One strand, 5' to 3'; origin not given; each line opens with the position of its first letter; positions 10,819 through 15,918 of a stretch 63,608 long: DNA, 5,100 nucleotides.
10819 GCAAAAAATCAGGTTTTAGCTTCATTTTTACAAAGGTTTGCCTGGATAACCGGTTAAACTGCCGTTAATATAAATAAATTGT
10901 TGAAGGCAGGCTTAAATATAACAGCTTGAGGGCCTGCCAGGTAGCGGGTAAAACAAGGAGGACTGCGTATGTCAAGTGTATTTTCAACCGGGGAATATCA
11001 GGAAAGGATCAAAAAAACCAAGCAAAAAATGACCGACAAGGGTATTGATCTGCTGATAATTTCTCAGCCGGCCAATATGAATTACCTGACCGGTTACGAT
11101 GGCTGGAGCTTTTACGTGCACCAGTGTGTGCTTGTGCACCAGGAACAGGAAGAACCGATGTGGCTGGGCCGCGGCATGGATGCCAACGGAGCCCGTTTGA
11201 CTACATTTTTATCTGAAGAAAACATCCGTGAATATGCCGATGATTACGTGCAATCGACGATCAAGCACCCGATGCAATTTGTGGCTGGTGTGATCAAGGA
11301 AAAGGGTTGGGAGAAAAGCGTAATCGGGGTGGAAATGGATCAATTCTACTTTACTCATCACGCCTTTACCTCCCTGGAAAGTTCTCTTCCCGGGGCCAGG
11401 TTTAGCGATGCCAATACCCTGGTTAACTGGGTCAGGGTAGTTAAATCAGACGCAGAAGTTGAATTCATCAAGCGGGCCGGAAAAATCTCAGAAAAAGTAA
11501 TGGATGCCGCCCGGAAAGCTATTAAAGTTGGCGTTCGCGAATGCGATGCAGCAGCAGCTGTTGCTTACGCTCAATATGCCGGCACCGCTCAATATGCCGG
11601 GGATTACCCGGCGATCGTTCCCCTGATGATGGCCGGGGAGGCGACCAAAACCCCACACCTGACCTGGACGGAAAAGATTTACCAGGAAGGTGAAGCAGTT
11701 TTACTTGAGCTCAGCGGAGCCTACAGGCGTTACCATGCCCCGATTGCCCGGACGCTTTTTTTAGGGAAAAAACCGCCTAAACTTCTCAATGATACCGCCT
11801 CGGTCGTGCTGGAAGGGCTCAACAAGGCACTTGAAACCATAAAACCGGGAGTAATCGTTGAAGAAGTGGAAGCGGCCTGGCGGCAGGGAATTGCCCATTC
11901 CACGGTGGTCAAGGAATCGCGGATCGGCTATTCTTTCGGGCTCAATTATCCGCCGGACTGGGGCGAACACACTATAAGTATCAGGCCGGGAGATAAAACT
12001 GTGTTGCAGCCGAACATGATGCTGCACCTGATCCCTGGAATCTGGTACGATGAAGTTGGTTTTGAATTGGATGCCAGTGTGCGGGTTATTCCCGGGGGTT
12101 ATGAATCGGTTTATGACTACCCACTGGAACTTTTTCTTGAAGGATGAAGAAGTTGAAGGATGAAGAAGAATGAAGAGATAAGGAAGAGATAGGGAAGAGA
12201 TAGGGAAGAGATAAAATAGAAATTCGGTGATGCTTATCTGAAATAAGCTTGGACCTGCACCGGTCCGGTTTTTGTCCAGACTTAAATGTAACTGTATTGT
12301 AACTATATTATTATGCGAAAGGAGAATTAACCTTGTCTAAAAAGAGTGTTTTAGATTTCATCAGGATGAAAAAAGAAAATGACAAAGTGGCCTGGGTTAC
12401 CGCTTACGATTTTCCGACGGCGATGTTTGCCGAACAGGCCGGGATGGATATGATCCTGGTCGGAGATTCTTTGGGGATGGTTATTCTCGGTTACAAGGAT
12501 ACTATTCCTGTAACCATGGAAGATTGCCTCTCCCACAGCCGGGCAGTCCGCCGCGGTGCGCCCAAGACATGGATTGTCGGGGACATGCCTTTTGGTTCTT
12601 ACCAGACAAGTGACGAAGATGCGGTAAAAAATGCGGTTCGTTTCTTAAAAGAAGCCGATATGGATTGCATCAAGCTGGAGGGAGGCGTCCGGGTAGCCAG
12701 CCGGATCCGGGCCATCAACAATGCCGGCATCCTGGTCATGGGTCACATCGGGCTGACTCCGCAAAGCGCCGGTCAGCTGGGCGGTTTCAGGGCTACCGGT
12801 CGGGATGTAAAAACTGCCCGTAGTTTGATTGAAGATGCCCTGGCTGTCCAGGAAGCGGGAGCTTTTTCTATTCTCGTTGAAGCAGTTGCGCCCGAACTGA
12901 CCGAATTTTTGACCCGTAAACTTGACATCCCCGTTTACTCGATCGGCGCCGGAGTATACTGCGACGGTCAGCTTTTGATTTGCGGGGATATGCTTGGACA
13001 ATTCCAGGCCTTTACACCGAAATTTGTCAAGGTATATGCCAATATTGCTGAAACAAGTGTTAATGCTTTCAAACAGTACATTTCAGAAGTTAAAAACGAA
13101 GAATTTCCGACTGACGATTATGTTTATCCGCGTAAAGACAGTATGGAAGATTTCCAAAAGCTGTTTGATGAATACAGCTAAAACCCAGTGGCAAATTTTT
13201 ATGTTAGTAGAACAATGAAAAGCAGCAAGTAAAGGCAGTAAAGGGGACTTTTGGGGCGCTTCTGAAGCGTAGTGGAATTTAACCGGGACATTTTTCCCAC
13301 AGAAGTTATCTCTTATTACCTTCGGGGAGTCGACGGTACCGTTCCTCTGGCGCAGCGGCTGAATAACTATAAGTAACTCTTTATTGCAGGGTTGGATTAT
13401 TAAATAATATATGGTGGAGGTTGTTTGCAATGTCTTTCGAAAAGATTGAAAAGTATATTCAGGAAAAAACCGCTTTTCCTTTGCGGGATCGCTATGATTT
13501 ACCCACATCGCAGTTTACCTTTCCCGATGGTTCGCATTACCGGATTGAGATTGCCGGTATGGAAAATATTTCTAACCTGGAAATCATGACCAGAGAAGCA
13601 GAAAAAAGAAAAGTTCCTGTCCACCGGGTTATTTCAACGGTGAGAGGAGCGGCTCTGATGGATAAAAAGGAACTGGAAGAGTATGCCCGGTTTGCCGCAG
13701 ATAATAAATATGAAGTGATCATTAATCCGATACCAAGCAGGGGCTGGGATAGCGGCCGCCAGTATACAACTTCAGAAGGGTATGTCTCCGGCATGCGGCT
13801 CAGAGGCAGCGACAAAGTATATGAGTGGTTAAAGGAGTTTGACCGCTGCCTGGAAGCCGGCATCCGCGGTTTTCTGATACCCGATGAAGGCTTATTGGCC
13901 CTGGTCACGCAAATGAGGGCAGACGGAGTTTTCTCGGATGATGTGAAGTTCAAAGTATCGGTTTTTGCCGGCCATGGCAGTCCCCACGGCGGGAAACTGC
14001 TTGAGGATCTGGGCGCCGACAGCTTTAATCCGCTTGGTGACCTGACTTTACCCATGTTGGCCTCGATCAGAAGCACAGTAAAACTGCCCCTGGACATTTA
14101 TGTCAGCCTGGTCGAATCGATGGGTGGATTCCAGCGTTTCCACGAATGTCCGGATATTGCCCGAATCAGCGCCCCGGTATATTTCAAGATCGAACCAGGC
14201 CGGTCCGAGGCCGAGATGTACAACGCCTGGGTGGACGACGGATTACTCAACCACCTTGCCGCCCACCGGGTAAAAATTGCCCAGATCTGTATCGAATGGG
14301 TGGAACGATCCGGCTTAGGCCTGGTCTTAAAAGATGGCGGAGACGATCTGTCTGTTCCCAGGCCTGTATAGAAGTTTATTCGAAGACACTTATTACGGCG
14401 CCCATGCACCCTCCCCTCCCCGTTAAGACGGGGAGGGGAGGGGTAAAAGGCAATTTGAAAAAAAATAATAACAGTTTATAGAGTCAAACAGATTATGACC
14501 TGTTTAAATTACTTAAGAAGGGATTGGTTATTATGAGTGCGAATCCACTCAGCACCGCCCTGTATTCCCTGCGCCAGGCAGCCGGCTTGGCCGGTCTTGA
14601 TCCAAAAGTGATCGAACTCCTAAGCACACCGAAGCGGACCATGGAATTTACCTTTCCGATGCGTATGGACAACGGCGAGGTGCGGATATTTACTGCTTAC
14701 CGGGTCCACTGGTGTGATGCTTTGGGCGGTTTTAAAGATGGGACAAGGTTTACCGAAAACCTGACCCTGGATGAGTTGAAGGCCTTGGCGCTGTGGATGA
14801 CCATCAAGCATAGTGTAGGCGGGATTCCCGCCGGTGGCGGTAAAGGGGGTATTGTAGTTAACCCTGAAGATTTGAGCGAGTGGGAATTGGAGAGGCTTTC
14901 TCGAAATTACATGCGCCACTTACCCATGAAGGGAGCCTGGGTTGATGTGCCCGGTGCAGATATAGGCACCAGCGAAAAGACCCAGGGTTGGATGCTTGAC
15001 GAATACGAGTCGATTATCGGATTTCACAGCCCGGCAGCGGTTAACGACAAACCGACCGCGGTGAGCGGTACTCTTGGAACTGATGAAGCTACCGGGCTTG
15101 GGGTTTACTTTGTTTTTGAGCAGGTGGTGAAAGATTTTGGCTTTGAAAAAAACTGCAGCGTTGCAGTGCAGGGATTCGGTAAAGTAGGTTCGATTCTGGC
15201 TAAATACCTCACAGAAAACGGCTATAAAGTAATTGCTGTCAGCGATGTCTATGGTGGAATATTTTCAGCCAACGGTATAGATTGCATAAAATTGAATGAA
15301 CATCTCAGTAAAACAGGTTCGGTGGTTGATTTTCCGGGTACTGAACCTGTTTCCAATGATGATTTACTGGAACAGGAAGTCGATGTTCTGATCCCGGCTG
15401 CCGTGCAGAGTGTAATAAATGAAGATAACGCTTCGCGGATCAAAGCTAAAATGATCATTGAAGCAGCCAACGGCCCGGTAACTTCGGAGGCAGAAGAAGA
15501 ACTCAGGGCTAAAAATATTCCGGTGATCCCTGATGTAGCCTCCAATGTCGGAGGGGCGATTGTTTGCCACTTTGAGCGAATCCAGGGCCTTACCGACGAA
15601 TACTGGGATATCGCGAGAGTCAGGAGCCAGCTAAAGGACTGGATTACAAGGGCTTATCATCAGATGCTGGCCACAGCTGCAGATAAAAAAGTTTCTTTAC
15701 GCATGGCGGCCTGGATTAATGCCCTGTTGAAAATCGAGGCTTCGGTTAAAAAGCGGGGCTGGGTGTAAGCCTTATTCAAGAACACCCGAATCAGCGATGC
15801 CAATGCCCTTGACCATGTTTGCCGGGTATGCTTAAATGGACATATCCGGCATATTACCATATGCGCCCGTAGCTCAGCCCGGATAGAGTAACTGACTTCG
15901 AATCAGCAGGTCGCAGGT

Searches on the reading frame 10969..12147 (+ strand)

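Call 74: search_protein_families(library=pfam, proteins=[window:10969-12147:+], max_evalue=0.00001)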
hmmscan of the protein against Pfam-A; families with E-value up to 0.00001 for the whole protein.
window:10969-12147:+ (392 aa): 2 families
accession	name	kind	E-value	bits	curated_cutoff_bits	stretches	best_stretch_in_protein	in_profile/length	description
PF00557.29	Peptidase_M24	-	5.6e-34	118.2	23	1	166-364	2-197/208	Metallopeptidase family M24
PF01321.24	Creatinase_N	-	2.3e-18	67.4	22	1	13-158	1-128/128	Creatinase/Prolidase N-terminal domain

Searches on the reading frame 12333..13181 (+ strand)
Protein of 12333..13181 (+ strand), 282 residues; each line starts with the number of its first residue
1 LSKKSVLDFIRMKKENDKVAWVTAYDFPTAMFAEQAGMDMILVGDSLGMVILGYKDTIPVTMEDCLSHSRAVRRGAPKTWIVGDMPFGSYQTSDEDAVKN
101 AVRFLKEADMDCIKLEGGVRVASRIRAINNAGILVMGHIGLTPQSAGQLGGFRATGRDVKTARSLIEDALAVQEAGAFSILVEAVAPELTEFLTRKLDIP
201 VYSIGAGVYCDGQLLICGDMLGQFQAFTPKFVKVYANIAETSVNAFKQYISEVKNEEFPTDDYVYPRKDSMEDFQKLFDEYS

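Call 74: search_protein_families(library=pfam, proteins=[window:12333-13181:+], max_evalue=0.00001)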
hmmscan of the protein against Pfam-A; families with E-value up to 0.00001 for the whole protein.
window:12333-13181:+ (282 aa): 1 family
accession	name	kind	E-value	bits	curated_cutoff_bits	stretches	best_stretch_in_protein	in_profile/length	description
PF02548.21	Pantoate_transf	-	1.1e-103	346.6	28.7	1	4-260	2-258/259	Ketopantoate hydroxymethyltransferase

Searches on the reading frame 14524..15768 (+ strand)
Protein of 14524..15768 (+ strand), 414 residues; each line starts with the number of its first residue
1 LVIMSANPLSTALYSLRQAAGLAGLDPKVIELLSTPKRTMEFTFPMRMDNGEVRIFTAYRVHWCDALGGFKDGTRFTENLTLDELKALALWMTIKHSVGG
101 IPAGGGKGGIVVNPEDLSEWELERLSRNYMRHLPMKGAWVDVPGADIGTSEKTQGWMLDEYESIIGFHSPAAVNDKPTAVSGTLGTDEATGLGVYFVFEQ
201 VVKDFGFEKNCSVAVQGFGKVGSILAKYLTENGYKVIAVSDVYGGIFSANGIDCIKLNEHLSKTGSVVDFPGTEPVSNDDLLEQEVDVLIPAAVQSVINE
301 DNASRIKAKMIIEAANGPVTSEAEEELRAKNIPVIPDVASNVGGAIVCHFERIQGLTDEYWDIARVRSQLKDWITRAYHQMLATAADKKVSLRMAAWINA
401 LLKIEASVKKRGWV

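Call 74: search_protein_families(library=pfam, proteins=[window:14524-15768:+], max_evalue=0.00001)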
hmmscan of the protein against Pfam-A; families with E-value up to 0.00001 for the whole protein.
window:14524-15768:+ (414 aa): 2 families
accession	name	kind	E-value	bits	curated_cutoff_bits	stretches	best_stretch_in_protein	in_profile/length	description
PF00208.27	ELFV_dehydrog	-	6.9e-61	206.5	23.4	1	182-412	2-241/241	Glutamate/Leucine/Phenylalanine/Valine dehydrogenase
PF02812.23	ELFV_dehydrog_N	-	3e-41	140.6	25.3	1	36-162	1-128/129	Glu/Leu/Phe/Val dehydrogenase, dimerisation domain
